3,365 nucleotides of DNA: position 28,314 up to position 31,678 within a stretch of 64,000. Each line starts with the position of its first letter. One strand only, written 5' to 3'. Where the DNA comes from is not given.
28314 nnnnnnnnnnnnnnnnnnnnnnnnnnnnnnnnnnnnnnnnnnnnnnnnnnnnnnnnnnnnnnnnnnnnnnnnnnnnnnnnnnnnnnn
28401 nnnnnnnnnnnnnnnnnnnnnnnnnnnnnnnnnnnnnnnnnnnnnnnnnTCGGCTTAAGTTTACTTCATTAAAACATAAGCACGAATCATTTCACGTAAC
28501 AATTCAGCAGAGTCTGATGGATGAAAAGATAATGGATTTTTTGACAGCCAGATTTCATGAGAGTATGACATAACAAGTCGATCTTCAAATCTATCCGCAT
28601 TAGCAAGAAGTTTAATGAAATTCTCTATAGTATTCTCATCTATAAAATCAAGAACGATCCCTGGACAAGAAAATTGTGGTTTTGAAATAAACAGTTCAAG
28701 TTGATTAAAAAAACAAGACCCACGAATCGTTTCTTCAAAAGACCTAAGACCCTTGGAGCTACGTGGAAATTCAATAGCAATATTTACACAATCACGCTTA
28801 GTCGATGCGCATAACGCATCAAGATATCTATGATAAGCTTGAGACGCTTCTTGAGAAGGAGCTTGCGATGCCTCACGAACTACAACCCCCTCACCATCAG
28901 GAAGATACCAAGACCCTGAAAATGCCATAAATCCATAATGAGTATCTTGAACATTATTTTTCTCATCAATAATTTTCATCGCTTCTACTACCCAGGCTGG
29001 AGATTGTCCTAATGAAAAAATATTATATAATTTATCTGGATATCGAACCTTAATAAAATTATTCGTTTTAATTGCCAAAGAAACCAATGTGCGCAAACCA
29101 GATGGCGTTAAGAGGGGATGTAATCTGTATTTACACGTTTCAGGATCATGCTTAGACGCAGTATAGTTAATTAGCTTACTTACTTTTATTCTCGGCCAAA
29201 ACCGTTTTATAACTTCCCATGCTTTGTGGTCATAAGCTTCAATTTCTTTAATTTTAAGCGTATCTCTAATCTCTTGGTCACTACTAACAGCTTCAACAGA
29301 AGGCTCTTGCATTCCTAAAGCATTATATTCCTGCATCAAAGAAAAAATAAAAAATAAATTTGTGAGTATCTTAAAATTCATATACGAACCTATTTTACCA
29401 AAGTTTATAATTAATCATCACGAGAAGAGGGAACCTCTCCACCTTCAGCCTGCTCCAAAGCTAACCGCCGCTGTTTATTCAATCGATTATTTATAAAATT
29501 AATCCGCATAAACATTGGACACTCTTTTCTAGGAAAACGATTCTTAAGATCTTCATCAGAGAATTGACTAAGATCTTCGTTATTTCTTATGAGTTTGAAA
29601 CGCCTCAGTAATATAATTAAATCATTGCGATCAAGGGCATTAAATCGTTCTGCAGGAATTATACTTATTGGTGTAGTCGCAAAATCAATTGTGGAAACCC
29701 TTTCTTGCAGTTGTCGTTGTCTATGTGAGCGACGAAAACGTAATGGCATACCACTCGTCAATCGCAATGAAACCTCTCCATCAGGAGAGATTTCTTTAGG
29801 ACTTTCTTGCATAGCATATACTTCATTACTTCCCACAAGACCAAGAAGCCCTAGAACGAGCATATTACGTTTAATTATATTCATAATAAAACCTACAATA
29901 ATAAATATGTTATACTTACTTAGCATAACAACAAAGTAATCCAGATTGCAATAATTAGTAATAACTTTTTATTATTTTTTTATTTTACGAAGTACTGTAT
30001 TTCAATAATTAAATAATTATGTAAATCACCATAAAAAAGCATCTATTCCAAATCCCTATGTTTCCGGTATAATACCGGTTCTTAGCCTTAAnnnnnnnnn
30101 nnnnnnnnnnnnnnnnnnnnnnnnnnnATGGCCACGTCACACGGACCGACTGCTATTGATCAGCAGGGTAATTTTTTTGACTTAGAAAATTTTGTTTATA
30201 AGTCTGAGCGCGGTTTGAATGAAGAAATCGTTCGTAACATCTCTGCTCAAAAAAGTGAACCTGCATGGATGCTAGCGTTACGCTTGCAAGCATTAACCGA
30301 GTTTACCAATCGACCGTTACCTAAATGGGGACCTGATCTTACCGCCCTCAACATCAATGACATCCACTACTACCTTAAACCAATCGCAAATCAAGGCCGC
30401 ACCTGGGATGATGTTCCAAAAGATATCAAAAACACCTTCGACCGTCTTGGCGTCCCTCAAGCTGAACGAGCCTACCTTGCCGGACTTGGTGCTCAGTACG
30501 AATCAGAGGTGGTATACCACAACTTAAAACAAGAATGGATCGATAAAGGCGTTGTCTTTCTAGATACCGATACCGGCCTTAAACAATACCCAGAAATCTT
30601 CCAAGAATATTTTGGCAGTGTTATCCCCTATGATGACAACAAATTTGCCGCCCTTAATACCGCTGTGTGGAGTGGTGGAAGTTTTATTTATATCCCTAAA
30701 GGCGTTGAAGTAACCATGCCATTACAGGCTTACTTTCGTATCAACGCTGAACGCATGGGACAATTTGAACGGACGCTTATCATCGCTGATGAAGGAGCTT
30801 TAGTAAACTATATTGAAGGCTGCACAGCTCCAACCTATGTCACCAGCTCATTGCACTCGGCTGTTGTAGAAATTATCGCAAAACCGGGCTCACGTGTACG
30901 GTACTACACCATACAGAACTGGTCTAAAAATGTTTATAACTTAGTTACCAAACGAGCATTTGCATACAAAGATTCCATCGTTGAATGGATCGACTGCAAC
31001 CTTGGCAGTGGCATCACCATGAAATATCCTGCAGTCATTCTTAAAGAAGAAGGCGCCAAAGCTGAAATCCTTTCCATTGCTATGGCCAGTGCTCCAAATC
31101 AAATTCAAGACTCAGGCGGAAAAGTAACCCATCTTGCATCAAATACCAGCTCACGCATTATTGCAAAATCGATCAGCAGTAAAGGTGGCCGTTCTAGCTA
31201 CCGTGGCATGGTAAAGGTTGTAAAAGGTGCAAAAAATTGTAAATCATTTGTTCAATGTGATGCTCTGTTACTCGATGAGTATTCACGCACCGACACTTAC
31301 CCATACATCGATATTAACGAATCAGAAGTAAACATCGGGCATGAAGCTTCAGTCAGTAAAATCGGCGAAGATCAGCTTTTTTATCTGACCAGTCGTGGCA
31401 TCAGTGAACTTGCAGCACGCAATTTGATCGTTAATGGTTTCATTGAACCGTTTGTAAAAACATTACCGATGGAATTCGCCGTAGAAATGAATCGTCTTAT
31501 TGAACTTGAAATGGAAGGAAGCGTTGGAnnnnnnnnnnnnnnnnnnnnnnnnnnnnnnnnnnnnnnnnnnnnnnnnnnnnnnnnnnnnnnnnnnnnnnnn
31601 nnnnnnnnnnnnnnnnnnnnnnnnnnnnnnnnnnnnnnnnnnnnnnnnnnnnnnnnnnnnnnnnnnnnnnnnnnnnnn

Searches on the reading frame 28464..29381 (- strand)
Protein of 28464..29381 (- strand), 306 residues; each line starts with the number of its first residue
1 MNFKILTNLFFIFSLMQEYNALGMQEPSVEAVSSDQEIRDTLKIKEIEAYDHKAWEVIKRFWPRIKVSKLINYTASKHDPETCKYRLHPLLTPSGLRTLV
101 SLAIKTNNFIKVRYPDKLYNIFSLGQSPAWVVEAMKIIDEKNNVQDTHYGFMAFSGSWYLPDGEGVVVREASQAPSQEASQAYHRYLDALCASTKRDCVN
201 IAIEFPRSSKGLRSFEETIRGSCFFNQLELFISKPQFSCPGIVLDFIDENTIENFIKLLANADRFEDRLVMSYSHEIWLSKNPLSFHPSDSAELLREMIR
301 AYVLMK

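Call 4: search_protein_families(library=pfam, proteins=[window:28464-29381:-], max_evalue=1)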
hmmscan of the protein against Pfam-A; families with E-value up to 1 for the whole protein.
window:28464-29381:- (306 aa): 1 family
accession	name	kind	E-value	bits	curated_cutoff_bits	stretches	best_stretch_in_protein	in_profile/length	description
PF21861.2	RepB_C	-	0.1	13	27.3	1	243-260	11-28/58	Replication protein RepB, C-terminal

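Call 44: search_protein_families(library=ncbifam, proteins=[window:28464-29381:-], max_evalue=1)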
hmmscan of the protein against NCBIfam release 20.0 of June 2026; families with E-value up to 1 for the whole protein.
window:28464-29381:- (306 aa): 0 families

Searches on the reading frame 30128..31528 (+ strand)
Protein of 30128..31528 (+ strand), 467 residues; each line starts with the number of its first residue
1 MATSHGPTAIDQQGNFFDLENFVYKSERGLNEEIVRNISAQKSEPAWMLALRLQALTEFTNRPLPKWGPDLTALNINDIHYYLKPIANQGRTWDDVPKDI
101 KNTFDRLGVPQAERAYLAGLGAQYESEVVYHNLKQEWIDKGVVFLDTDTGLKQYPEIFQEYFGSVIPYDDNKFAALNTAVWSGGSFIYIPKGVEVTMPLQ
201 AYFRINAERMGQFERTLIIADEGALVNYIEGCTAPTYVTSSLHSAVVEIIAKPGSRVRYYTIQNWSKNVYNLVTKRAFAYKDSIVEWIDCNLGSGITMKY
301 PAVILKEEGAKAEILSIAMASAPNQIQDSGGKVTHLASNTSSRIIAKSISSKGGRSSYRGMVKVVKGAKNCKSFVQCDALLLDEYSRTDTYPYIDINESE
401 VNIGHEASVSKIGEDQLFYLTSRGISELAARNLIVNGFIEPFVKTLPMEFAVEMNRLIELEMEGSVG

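Call 11: find_related_loci(query=window:30128-31528:+, collection=genome_contigs, flank=10000)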
Query window:30128-31528:+ (467 aa) in genome_contigs; peptide patterns used: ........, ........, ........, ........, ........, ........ (x = any residue, [..] = any of these).
600 stretches matched a pattern (row limit reached: there are more); 570 encode a relative of the query (tblastn E <= 1e-3); the best 80 are kept; 80 distinct loci.
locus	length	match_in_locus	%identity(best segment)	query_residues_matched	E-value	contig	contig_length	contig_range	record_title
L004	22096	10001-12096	76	16-467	0e+0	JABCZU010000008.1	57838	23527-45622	MAG: Candidatus Dependentiae bacterium isolate BWOrgControl_Nextera66_MAG2 3300020618.a:Ga0206858_1018, whole genome sho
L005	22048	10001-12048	76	20-467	0e+0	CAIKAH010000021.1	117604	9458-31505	uncultured bacterium isolate LaPlata_bin-3921 genome assembly, contig: bin-3921:21/57, whole genome shotgun sequence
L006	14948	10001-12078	72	15-467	0e+0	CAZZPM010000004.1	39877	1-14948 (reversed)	MAG TPA_asm: uncultured Pseudomonadota bacterium isolate SRP219642_co8_77 genome assembly, contig: NODE_1006_length_3987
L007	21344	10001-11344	72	20-467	0e+0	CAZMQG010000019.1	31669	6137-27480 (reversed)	MAG TPA_asm: uncultured Pseudomonadota bacterium isolate SRP278314_co2_28 genome assembly, contig: NODE_1959_length_3166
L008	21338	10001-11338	68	18-463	0e+0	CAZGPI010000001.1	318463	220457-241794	MAG TPA_asm: uncultured Pseudomonadota bacterium isolate SRP272421_co3_350 genome assembly, contig: NODE_5_length_318463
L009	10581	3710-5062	67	16-467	0e+0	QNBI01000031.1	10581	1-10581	MAG: Spirochaetes bacterium isolate B123_G9 B123_Guay9_scaffold_07484, whole genome shotgun sequence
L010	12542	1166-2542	62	8-467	0e+0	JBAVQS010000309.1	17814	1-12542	MAG: Anaerolineae bacterium isolate MFD03971_ilm_asm_bin21 k127_364818, whole genome shotgun sequence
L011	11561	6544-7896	65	16-467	0e+0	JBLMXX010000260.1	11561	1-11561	MAG: Acidobacteriota bacterium isolate MAG244 PRJNA957066_bin26_renamed_259, whole genome shotgun sequence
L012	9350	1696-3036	63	20-467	0e+0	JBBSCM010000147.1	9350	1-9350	MAG: Anaerolineales bacterium isolate metawrap_la6_2 metawrap_la6_2_K_232998_L_9350_cov_13.2856, whole genome shotgun se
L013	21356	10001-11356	63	15-467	0e+0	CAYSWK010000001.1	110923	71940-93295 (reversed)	MAG TPA_asm: Candidatus Micrarchaeota archaeon isolate SRP192515_co1_84 genome assembly, contig: NODE_89_length_110923_c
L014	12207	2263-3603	63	16-463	0e+0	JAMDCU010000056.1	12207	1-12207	MAG: Chloroflexota bacterium isolate FK_Sedi_B_Bin.16 NODE_20839_length_12207_cov_4.06093, whole genome shotgun sequence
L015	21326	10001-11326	64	26-467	0e+0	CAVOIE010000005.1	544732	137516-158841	MAG: uncultured Actinomycetota bacterium isolate MFD10113.bin.1.188 genome assembly, contig: contig_3783, whole genome s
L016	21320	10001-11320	63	28-467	0e+0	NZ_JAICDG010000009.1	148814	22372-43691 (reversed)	Actinomadura terrae strain OS3-83 contig9, whole genome shotgun sequence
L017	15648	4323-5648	62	26-467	0e+0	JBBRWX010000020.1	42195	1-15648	MAG: Actinomycetales bacterium isolate La4_metabat2.113 La4_metabat2.113_K_1082734_L_42195_cov_44.6792, whole genome sho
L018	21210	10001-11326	62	26-467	0e+0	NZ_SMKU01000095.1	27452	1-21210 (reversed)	Actinomadura rubrisoli strain H3C3 NODE_95_length_27523_cov_25.9356, whole genome shotgun sequence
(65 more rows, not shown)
